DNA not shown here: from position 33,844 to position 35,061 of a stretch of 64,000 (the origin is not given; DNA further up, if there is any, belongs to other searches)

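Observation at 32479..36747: LicC-type nucleotidyltransferase fused to a CobD-type PLP enzyme, coupled to an OCD-family dehydrogenase: candidate de novo route to a CDP-activated phospho-amino-alcohol head group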

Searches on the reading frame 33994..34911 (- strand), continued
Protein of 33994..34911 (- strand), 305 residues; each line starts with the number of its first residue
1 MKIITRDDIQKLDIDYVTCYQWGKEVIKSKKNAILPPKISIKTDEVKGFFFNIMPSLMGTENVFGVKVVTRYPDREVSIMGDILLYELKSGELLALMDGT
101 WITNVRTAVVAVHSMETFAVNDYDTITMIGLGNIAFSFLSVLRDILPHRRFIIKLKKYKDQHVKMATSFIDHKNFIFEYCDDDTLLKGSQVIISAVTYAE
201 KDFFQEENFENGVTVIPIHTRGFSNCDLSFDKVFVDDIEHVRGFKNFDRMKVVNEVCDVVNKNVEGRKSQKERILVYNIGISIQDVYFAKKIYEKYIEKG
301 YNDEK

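Call 61: search_solved_structures(query=A2, max_evalue=0.001, show_alignments=4)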
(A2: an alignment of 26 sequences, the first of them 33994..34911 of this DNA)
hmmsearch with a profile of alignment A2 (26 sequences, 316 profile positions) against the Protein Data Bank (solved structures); distinct sequences matched with E-value up to 0.001: 15.
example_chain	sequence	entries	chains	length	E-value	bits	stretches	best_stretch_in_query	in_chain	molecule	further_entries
6t3e_A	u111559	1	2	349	1.4e-30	109.8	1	3-214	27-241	DELTA1-pyrroline-2-carboxylate reductase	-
4m54_A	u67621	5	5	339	5.1e-27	98.2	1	52-301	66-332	Putative ornithine cyclodeaminase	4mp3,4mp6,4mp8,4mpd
1omo_A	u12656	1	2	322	2e-19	73.2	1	3-302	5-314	alanine dehydrogenase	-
1vll_A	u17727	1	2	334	2.3e-19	73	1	3-302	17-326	alanine dehydrogenase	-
4bv8_A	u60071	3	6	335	3.3e-19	72.5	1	45-214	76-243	THIOMORPHOLINE-CARBOXYLATE DEHYDROGENASE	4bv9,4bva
2i99_A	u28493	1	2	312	6.4e-19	71.6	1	46-294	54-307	Mu-crystallin homolog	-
7rbp_A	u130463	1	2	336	2.2e-16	63.2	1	53-297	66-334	Ornithine cyclodeaminase/mu-crystallin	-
6rqa_A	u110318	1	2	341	2.4e-10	43.4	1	77-306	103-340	iminosuccinate reductase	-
3hdj_A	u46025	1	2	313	1e-09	41.3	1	42-133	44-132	Probable ornithine cyclodeaminase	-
5yu0_A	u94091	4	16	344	3.5e-09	39.6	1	76-152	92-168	Lysine cyclodeaminase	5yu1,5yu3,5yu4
5gzi_B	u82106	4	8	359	3.8e-09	39.4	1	76-152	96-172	Lysine cyclodeaminase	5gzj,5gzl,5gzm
8j1c_A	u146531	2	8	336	9.4e-09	38.2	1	46-152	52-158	Ornithine cyclodeaminase family protein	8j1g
7cxs_B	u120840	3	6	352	8.8e-08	35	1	83-241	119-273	CmnK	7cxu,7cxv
8h8p_B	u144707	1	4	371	4.4e-07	32.7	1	31-227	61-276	Thiomorpholine-carboxylate dehydrogenase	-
1u7h_A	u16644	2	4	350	4.5e-06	29.4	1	80-307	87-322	ornithine cyclodeaminase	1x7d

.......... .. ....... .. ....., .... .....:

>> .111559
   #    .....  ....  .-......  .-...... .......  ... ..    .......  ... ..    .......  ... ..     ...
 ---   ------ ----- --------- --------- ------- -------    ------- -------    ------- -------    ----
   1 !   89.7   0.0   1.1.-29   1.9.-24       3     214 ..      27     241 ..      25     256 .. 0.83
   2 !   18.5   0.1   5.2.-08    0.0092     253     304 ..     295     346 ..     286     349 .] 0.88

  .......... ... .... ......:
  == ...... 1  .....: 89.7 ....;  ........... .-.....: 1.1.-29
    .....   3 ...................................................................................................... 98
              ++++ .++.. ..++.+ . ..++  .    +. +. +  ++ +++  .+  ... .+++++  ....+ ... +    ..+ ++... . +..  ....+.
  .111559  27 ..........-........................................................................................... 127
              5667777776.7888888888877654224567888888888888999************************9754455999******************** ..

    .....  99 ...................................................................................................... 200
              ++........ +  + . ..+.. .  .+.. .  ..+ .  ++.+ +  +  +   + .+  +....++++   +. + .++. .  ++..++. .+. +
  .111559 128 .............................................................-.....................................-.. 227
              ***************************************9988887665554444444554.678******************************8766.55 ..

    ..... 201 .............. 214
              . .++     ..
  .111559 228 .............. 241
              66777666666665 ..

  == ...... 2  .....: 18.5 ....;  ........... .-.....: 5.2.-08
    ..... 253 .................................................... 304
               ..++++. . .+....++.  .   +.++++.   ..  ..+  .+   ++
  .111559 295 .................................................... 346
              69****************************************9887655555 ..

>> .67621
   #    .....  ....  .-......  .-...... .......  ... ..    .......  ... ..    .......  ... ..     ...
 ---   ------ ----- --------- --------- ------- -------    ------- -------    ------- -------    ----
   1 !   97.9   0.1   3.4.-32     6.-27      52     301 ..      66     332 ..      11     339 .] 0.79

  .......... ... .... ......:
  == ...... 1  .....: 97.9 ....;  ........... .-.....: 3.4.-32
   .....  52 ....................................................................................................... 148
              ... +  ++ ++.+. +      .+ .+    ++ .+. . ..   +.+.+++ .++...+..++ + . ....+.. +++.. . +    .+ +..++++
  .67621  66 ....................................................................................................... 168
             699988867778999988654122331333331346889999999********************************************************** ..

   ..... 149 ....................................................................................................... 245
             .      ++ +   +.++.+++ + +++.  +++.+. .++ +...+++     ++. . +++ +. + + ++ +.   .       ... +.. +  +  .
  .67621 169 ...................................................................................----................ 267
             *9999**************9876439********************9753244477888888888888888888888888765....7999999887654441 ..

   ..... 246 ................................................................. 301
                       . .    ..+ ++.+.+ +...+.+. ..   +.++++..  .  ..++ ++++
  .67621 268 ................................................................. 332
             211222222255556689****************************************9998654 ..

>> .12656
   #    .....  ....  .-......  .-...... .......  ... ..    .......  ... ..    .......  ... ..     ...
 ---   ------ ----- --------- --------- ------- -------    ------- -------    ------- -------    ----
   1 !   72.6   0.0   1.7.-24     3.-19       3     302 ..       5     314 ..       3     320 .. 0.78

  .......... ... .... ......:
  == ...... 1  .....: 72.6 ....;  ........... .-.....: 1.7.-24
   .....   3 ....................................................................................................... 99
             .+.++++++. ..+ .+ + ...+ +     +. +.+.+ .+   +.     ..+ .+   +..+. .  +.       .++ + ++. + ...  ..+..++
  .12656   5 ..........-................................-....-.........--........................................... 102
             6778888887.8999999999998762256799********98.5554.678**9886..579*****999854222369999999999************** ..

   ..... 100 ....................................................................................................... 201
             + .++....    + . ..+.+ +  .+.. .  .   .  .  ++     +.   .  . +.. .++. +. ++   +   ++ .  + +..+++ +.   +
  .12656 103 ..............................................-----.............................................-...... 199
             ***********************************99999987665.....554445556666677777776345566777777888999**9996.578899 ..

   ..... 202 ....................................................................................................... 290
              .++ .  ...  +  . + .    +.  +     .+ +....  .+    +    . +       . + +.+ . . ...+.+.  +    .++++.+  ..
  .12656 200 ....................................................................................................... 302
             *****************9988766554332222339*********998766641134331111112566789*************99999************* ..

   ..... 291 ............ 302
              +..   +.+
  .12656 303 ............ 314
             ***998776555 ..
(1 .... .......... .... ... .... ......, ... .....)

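Call 63: fold_search(model_id=the predicted structure, library=pdb)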
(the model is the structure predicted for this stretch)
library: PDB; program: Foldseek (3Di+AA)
matches with E <= 10: 1354; with E <= 0.001: 66
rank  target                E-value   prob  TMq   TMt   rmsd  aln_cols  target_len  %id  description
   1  6t3e_B                1.9e-25  1.00  0.84  0.79   3.2       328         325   22  Structure of Thermococcus litoralis Delta(1)-pyrroline-2-carboxylate reductase in complex with NADH and L-proline (released 2020-05-13)
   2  6t3e_A                3.1e-24  1.00  0.84  0.80   3.1       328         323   22  Structure of Thermococcus litoralis Delta(1)-pyrroline-2-carboxylate reductase in complex with NADH and L-proline (released 2020-05-13)
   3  1vll_A                6.4e-24  1.00  0.83  0.79   3.3       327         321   20  Crystal structure of alanine dehydrogenase (AF1665) from Archaeoglobus fulgidus at 2.80 A resolution (released 2004-09-21)
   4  1omo_A                3.7e-23  1.00  0.83  0.80   3.1       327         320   20  alanine dehydrogenase dimer w/bound NAD (archaeal) (released 2004-07-06)
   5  6rqa_A                4.5e-22  1.00  0.85  0.81   2.9       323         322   17  Crystal structure of the iminosuccinate reductase of Paracoccus denitrificans in complex with NAD+ (released 2019-08-14)
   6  7rbp_A                7.7e-22  1.00  0.79  0.73   3.8       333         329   18  Medicago truncatula D-1-piperideine-2-carboxylic acid reductase (released 2022-07-06)
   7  4bv9_A                1.1e-21  1.00  0.81  0.82   3.3       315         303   17  Crystal structure of the NADPH form of mouse Mu-crystallin. (released 2014-02-05)
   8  4bv8_A                1.3e-21  1.00  0.81  0.82   3.3       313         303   18  Crystal structure of the apo form of mouse Mu-crystallin. (released 2014-02-05)
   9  4mp6                  1.8e-21  1.00  0.85  0.78   3.0       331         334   19  Staphyloferrin B precursor biosynthetic enzyme SbnB bound to citrate and NAD+ (released 2014-03-05)
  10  3hdj_A                2.2e-21  1.00  0.82  0.80   3.4       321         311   16  The crystal structure of probable ornithine cyclodeaminase from Bordetella pertussis Tohama I (released 2009-05-19)
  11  1u7h_A                2.6e-21  1.00  0.85  0.77   3.1       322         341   15  Structure and a Proposed Mechanism for Ornithine Cyclodeaminase from Pseudomonas putida (released 2004-11-09)
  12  4mpd                  4.0e-21  1.00  0.82  0.79   3.4       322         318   18  Staphyloferrin B precursor biosynthetic enzyme SbnB bound a-ketoglutarate and NAD+ (released 2014-03-05)
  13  4bv9_B                6.5e-21  1.00  0.80  0.81   3.7       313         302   17  Crystal structure of the NADPH form of mouse Mu-crystallin. (released 2014-02-05)
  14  1u7h_B                6.9e-21  1.00  0.85  0.77   3.2       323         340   15  Structure and a Proposed Mechanism for Ornithine Cyclodeaminase from Pseudomonas putida (released 2004-11-09)
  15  1x7d_A                8.3e-21  1.00  0.85  0.77   3.1       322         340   15  Crystal Structure Analysis of Ornithine Cyclodeaminase Complexed with NAD and ornithine to 1.6 Angstroms (released 2004-11-09)
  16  1x7d_B                9.9e-21  1.00  0.85  0.77   3.2       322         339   15  Crystal Structure Analysis of Ornithine Cyclodeaminase Complexed with NAD and ornithine to 1.6 Angstroms (released 2004-11-09)
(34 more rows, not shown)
